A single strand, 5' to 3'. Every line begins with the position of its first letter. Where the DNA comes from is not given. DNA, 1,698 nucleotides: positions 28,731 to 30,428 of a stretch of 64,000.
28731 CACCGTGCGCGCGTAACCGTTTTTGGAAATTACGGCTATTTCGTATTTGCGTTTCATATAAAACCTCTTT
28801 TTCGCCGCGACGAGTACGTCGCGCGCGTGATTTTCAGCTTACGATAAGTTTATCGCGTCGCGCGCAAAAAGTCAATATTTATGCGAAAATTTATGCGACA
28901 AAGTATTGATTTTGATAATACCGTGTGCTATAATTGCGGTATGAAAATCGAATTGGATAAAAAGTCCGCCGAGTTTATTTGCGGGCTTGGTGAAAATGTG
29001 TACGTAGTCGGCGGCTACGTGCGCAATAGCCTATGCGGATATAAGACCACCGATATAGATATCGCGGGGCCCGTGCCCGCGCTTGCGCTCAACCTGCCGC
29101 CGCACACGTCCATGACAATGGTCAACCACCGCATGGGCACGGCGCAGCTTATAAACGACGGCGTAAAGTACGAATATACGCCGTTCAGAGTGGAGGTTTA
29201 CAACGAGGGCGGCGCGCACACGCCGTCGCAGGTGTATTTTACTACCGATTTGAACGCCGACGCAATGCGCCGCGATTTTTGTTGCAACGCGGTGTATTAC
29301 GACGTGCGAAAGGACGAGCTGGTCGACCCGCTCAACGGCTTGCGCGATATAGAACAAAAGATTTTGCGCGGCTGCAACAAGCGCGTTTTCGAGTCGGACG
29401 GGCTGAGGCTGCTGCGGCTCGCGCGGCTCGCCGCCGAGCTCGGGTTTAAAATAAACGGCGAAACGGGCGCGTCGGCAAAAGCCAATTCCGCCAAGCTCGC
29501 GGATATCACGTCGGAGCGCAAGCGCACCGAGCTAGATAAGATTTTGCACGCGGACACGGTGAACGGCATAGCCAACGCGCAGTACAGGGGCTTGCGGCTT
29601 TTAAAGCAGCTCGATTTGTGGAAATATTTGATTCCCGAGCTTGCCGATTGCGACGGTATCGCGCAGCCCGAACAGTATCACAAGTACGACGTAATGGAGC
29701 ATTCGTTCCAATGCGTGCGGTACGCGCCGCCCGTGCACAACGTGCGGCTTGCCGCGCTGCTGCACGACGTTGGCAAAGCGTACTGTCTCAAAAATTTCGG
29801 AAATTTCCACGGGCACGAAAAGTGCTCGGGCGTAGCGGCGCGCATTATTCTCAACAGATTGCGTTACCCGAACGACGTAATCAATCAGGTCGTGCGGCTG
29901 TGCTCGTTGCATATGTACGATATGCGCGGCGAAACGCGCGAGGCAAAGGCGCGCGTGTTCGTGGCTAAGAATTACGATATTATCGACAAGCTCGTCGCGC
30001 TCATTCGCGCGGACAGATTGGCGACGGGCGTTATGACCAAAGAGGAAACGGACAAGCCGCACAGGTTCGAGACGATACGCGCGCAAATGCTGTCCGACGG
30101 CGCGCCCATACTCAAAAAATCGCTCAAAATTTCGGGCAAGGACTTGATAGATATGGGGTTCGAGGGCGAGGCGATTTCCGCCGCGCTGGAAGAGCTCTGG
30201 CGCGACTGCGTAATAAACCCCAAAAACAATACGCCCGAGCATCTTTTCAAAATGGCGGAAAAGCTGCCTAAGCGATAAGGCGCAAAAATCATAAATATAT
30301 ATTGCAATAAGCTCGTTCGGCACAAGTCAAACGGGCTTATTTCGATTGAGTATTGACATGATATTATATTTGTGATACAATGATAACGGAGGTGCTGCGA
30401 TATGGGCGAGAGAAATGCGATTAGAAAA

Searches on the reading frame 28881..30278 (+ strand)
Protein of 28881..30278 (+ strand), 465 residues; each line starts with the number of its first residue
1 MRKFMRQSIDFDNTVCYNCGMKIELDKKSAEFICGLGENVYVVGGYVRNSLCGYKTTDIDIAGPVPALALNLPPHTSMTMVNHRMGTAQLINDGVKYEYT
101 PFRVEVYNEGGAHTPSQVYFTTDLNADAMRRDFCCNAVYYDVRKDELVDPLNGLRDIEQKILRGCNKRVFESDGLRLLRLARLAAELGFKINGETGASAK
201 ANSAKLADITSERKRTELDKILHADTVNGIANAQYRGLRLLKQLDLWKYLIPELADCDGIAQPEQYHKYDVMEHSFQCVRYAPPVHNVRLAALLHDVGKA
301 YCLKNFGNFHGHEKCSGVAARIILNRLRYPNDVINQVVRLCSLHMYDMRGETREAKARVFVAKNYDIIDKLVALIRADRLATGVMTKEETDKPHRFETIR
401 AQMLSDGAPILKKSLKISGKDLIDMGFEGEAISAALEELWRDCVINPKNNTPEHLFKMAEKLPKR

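Call 17: search_protein_families(library=pfam, proteins=[window:28881-30278:+], max_evalue=0.001)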
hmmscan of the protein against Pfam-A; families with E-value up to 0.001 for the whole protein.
window:28881-30278:+ (465 aa): 4 families
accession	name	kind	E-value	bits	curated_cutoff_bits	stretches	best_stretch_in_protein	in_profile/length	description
PF01743.26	PolyA_pol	-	2.1e-22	80.2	23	1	40-163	1-126/126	Poly A polymerase head domain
PF12627.12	PolyA_pol_RNAbd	-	3.3e-10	40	22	1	188-256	1-62/64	Probable RNA and SrmB- binding site of polymerase A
PF01966.28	HD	-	1.2e-05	26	22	1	284-380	23-113/116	HD domain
PF13735.12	tRNA_NucTran2_2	-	0.00018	22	27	1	318-458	22-148/149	tRNA nucleotidyltransferase domain 2 putative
